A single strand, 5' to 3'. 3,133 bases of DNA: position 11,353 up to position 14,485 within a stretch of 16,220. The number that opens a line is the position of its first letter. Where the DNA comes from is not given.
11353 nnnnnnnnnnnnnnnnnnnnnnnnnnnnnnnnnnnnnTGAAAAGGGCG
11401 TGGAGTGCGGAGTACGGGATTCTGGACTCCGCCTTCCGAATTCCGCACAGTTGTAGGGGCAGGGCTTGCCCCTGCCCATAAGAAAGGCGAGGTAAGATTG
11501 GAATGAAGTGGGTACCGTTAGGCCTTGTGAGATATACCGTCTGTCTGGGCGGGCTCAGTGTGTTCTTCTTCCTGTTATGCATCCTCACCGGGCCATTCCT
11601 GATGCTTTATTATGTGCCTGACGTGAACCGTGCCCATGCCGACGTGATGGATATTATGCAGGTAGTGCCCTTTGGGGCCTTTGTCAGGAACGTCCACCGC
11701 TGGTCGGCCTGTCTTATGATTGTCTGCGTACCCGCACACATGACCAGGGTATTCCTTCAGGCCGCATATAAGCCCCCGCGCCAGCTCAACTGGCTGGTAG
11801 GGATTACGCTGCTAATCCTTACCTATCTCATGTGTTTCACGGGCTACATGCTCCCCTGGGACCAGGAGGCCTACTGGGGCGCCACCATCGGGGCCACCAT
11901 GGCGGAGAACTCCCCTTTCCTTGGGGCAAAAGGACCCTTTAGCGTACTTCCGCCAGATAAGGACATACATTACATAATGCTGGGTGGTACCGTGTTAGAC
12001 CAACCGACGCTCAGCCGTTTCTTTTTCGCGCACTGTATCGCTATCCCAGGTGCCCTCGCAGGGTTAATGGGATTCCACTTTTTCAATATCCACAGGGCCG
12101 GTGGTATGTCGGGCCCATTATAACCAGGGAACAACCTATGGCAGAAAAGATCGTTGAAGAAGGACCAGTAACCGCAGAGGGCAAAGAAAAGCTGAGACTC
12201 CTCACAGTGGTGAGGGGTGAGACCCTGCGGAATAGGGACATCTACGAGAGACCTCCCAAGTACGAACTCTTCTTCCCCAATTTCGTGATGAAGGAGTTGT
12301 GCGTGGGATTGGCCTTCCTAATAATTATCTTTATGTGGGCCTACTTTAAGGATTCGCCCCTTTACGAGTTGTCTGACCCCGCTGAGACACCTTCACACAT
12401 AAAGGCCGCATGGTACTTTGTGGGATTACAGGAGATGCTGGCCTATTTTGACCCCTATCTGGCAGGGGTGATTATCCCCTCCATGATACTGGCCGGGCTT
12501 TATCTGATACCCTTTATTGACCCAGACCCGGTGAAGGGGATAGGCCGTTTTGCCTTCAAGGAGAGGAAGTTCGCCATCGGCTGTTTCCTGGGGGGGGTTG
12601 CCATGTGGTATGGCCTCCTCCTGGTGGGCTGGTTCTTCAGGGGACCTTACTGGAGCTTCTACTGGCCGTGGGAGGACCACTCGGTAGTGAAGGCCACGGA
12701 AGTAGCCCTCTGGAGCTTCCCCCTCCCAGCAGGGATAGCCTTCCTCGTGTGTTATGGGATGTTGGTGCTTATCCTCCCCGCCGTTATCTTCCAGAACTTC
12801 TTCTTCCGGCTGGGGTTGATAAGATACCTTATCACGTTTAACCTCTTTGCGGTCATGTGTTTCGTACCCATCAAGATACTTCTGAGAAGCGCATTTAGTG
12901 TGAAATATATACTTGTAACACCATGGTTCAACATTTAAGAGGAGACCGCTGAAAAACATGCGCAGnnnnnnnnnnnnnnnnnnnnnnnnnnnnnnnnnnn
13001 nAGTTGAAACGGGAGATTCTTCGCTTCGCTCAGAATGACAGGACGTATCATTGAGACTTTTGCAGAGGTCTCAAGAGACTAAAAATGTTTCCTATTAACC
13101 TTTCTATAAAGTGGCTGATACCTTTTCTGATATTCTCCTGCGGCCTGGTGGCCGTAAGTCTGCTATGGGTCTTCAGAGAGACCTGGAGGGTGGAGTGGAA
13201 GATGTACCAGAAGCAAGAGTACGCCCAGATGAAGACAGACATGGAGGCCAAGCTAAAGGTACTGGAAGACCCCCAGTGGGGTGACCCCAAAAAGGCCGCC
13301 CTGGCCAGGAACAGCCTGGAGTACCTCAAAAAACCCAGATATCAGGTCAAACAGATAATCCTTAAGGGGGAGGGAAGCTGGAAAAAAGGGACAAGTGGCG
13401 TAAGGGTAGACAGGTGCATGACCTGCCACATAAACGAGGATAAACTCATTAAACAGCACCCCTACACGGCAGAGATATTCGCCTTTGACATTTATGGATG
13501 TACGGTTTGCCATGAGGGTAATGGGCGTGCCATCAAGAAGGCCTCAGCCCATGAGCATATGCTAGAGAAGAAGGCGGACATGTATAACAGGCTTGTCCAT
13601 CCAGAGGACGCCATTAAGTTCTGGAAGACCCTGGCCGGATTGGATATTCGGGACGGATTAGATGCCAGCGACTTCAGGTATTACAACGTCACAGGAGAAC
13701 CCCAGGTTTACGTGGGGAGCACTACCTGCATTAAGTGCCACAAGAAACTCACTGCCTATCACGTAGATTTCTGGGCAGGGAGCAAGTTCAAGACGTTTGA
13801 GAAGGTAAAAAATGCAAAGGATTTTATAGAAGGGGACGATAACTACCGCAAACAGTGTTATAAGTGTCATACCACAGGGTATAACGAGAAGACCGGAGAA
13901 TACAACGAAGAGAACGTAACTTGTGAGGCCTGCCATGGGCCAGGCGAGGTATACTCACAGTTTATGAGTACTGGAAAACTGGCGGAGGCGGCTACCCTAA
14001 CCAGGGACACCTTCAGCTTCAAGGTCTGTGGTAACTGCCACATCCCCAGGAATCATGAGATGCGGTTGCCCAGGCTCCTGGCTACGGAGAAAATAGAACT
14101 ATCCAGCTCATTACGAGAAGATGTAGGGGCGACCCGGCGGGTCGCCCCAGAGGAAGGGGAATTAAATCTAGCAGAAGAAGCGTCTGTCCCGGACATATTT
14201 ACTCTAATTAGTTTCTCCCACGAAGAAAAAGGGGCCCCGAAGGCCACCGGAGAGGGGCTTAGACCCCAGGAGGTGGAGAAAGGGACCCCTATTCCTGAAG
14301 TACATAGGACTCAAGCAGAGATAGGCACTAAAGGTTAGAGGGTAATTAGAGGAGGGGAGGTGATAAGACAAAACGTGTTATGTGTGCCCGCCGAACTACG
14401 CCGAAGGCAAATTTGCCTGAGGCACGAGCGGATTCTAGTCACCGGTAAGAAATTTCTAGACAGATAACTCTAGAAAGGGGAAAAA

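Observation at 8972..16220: Rieske/cytochrome b complex operon carrying a GltD-like NAD(P) module, a hexaheme c and an HAO-like octaheme protein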

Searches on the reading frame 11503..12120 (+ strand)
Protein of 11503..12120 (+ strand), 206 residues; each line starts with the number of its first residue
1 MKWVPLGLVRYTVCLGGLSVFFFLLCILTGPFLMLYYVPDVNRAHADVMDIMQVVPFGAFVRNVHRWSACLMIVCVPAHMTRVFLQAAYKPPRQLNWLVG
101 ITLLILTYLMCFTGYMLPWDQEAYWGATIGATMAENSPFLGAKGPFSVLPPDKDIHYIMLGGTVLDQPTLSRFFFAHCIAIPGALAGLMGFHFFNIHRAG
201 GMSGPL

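Call 4: search_protein_families(library=pfam, proteins=[window:11503-12120:+], max_evalue=0.01)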
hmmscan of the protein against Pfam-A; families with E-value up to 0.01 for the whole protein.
window:11503-12120:+ (206 aa): 4 families
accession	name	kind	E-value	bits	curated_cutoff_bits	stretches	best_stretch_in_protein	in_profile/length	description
PF00033.24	Cytochrome_B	-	3.5e-39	135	27.2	1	9-199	10-188/189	Cytochrome b/b6/petB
PF13631.11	Cytochrom_B_N_2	-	1.7e-31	109.9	27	1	71-203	2-123/169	Cytochrome b(N-terminal)/b6/petB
PF14358.11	DUF4405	-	0.00015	22.7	26.7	1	18-80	5-62/66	Domain of unknown function (DUF4405)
PF01292.26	Ni_hydr_CYTB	-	0.00086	19.6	30.1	0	18-85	106-164/179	Prokaryotic cytochrome b561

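Call 5: search_protein_families(library=ncbifam, proteins=[window:11503-12120:+], max_evalue=0.01)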
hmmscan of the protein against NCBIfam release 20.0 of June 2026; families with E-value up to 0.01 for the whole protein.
window:11503-12120:+ (206 aa): 4 families
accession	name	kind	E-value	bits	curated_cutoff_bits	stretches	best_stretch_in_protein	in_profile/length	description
NF040969.1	cytb_ExtP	equivalog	4.1e-64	216.2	290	1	9-203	21-204/205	selenite/tellurite reduction operon b-type cytochrome ExtP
NF002990.0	PRK03735.1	subfamily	3.1e-52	177.6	325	1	12-206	41-223/223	cytochrome b6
NF050120.1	bc1_QcrB_actin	exception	6.2e-26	91.3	500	1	41-194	71-213/458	cytochrome bc1 complex cytochrome b subunit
NF041076.1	cyt_b_SoxC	equivalog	2e-21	76.5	740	1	14-199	29-198/542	proton pump complex cytochrome B SoxC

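Call 23: find_homologous_proteins(query=window:11503-12120:+)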
Query window:11503-12120:+ (206 aa): 20 proteins with E <= 0.001 among 151 candidates.
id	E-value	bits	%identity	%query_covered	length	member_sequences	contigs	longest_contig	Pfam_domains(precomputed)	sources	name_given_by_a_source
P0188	5.3e-137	473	99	100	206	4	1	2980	PF00033.25,PF13631.12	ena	-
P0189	7.7e-136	469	98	100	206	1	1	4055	PF00033.25,PF13631.12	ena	-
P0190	3.4e-135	467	97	100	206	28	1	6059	PF00033.25,PF13631.12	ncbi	-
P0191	6.3e-126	436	89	100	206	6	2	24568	PF00033.25,PF13631.12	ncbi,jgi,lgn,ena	ncbi:MAG TPA: cytochrome b N-terminal domain-containing protein [Candidatus Hypogeohydataceae bacter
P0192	1.6e-110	386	78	100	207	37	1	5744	PF14358.12,PF00033.25,PF13631.12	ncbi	ncbi:MAG: cytochrome b N-terminal domain-containing protein [Candidatus Bathyanammoxibius sp.]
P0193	3.7e-84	300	65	97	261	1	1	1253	PF00033.25,PF13631.12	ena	-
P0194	4.0e-84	300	60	95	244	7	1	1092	PF00033.25,PF13631.12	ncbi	-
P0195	1.3e-83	298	64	97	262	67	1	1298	PF00033.25,PF13631.12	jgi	jgi:quinol-cytochrome oxidoreductase complex cytochrome b subunit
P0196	1.6e-83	298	64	97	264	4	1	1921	PF00033.25,PF13631.12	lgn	-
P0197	3.9e-82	293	63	97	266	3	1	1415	PF00033.25,PF13631.12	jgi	jgi:quinol-cytochrome oxidoreductase complex cytochrome b subunit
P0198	1.6e-81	291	63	97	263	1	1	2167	PF00033.25,PF13631.12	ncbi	-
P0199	1.7e-81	291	62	97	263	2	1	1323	PF00033.25,PF13631.12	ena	-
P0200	2.0e-81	291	62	97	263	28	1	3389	PF00033.25,PF13631.12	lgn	-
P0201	2.9e-81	290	59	96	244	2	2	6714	PF00033.25,PF13631.12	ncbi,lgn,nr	ncbi:MAG TPA: cytochrome b N-terminal domain-containing protein [Candidatus Hypogeohydataceae bacter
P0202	1.7e-80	288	62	97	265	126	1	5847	PF00033.25,PF13631.12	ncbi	-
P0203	1.0e-62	230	52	96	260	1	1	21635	PF14358.12,PF00033.25,PF13631.12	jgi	-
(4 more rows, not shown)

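Call 24: find_encoding_contigs(protein=P0202, flank=6000, max_places=2)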
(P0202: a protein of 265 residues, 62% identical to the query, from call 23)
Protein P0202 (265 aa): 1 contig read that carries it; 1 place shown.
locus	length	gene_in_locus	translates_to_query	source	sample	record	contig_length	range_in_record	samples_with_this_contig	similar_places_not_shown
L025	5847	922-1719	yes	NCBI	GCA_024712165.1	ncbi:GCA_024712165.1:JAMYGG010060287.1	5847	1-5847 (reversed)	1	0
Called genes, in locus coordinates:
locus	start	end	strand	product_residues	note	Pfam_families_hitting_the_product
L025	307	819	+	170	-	PF00355:Rieske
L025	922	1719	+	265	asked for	PF00033:Cytochrome_B, PF13631:Cytochrom_B_N_2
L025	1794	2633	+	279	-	-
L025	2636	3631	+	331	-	PF14522:Cytochrome_C7 (faint), PF22113:Mtrc-MtrF_II-IV_dom (faint), PF14537:Cytochrom_c3_2 (faint), PF13435:Cytochrome_C554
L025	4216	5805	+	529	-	PF13372:Alginate_exp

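Call 25: find_encoding_contigs(protein=P0203, flank=8000, max_places=1)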
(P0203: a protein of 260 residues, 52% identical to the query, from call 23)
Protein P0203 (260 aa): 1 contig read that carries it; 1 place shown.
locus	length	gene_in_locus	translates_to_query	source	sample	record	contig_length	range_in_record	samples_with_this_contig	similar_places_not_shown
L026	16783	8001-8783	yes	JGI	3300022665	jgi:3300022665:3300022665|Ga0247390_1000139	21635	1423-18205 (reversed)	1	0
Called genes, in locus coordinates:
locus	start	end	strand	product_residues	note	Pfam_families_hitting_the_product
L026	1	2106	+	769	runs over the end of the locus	PF01654:Cyt_bd_oxida_I, PF00034:Cytochrom_C (weak)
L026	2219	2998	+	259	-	PF13442:Cytochrome_CBB3, PF00034:Cytochrom_C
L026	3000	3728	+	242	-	PF00034:Cytochrom_C (weak), PF13442:Cytochrome_CBB3 (weak)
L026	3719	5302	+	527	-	PF00034:Cytochrom_C, PF13442:Cytochrome_CBB3, PF00034:Cytochrom_C (weak), PF13442:Cytochrome_CBB3 (weak), PF09459:EB_dh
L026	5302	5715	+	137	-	PF09459:EB_dh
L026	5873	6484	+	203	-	PF13442:Cytochrome_CBB3, PF00034:Cytochrom_C (weak)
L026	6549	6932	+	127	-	PF00571:CBS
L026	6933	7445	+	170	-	PF13620:CarboxypepD_reg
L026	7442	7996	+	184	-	PF00355:Rieske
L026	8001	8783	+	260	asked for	PF00033:Cytochrome_B, PF14358:DUF4405 (weak), PF13631:Cytochrom_B_N_2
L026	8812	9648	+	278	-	-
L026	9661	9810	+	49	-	-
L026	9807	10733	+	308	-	PF14522:Cytochrome_C7 (faint), PF00034:Cytochrom_C (weak)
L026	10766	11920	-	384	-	PF24981:Beta-prop_ATRN-LZTR1, PF13415:Beta-prop_FBX42, PF13854:Kelch_HCF, PF24681:Kelch_KLHDC2_KLHL20_DRC7, PF13415:Beta-prop_FBX42, PF13854:Kelch_HCF, PF24981:Beta-prop_ATRN-LZTR1, PF24681:Kelch_KLHDC2_KLHL20_DRC7, +1 more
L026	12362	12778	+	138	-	-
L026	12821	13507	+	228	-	PF08240:ADH_N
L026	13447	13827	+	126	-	PF13602:ADH_zinc_N_2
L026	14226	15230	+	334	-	PF08100:Dimerisation, PF00891:Methyltransf_2, PF13489:Methyltransf_23, PF05175:MTS, PF13847:Methyltransf_31, PF08241:Methyltransf_11 (weak), PF08242:Methyltransf_12, PF13649:Methyltransf_25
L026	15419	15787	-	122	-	PF00072:Response_reg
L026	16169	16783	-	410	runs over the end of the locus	PF00890:FAD_binding_2 (weak), PF01266:DAO (weak), PF01494:FAD_binding_3, PF12831:FAD_oxidored (faint), PF13450:NAD_binding_8 (faint), PF08491:SE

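Call 70: search_protein_representatives(protein=window:11503-12120:+)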
Query: 206 residues. Proteins with E-value up to 0.001 (for the whole library): 6035; up to 1e-10: 2940; up to 1e-30: 224. The best 150 are listed.
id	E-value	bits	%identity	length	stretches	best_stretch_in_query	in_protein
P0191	2.0e-126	436.4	89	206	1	1-206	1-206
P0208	6.2e-73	261.5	49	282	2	16-206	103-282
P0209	1.3e-58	214.7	49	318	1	10-205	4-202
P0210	3.2e-55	203.6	45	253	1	10-206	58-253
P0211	1.2e-54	201.7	48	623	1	10-198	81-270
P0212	2.1e-52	194.4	49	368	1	9-205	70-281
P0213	2.7e-51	190.7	47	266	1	9-206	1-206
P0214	1.0e-49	185.6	44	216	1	15-205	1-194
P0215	5.0e-49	183.3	47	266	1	9-206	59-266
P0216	3.5e-48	180.6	46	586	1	11-200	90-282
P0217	2.8e-47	177.6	44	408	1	10-205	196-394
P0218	3.4e-47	177.3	44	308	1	11-205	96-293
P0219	4.5e-47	176.9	47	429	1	11-205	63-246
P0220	2.3e-46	174.6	48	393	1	10-203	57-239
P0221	4.2e-46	173.8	49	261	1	9-196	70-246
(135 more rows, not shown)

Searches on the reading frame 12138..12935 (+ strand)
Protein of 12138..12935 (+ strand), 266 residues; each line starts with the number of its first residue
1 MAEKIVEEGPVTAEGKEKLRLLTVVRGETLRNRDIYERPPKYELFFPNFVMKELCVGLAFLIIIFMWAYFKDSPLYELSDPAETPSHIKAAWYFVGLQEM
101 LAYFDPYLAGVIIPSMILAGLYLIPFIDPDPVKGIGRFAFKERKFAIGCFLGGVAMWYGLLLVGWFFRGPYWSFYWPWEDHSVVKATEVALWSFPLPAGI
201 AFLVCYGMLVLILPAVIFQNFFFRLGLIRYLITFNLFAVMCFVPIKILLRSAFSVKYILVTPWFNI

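Call 4: search_protein_families(library=pfam, proteins=[window:12138-12935:+], max_evalue=0.01)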
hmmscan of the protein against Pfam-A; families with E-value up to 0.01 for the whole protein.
window:12138-12935:+ (266 aa): 1 family
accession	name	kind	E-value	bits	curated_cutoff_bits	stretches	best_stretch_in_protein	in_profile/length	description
PF00032.22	Cytochrom_B_C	-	2.3e-08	34.7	20.7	1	79-136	2-59/102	Cytochrome b(C-terminal)/b6/petD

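Call 5: search_protein_families(library=ncbifam, proteins=[window:12138-12935:+], max_evalue=0.01)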
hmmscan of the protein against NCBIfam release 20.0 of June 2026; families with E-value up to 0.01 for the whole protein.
window:12138-12935:+ (266 aa): 2 families
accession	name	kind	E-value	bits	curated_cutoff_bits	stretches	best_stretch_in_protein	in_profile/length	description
NF040970.1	memb_ExtQ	equivalog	5.6e-10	39.6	150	1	59-178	18-134/134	selenite/tellurite reduction operon b-type cytochrome membrane protein ExtQ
TIGR01156.1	cytb6_f_IV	equivalog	4.8e-05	23.3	127.05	1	61-159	48-144/160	cytochrome b6-f complex subunit IV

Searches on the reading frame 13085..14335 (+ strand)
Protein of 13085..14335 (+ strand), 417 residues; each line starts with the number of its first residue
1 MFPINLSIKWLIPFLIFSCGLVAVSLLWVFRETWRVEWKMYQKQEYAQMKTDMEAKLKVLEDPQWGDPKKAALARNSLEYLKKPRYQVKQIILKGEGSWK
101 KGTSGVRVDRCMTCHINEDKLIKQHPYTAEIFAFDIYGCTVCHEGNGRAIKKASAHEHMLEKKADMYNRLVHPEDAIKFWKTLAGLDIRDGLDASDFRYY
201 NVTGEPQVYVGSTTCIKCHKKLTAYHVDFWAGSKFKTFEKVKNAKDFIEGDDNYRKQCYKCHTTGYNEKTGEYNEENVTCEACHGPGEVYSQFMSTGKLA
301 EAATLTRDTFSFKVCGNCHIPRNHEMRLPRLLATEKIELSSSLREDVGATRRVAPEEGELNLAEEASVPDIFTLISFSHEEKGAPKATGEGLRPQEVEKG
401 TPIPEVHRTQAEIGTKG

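Call 4: search_protein_families(library=pfam, proteins=[window:13085-14335:+], max_evalue=0.01)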
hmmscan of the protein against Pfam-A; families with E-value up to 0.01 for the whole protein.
window:13085-14335:+ (417 aa): 6 families
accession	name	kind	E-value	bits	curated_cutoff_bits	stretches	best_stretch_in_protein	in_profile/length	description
PF22113.1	Mtrc-MtrF_II-IV_dom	-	6.2e-08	32.8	30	1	106-289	4-168/176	Outer membrane cytochrome MtrC/MtrF-like, domains II/IV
PF14537.11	Cytochrom_c3_2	-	8.3e-08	33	25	1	256-324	7-67/79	Cytochrome c3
PF13435.11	Cytochrome_C554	-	8.6e-08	33.5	20.8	1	214-285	1-84/84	Cytochrome c554 and c-prime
PF14522.11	Cytochrome_C7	-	2e-06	28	24.8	0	274-324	10-53/67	Cytochrome c7 and related cytochrome c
PF00684.25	DnaJ_CXXCXGXG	-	0.0064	17.2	32.7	1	255-291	15-55/65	DnaJ central domain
PF09699.15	Paired_CXXCH_1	-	0.0092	16.1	20.6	0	255-263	29-37/41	Doubled CXXCH motif (Paired_CXXCH_1)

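Call 5: search_protein_families(library=ncbifam, proteins=[window:13085-14335:+], max_evalue=0.01)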
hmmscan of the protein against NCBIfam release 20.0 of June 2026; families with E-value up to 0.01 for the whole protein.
window:13085-14335:+ (417 aa): 5 families
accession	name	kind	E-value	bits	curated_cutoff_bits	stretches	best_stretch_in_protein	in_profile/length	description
NF041198.1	UshA_like_PCGU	equivalog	2.2e-11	43.1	275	1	205-324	401-513/519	UshA-like (seleno)protein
NF041028.1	decahem_GSU2203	exception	1.3e-06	27.9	325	1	272-321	62-110/317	GSU2203 family decaheme c-type cytochrome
NF043010.1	Cyt554_Nsmonas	equivalog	8.7e-05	22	400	1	208-292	27-123/238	cytochrome c-550 CycA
TIGR03508.1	decahem_SO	subfamily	0.00036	20.1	192.2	0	267-322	24-80/258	DmsE family decaheme c-type cytochrome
NF041762.1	diheme_GEGP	equivalog_domain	0.0012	18.1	300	0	104-161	22-73/359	GEGP motif-containing diheme protein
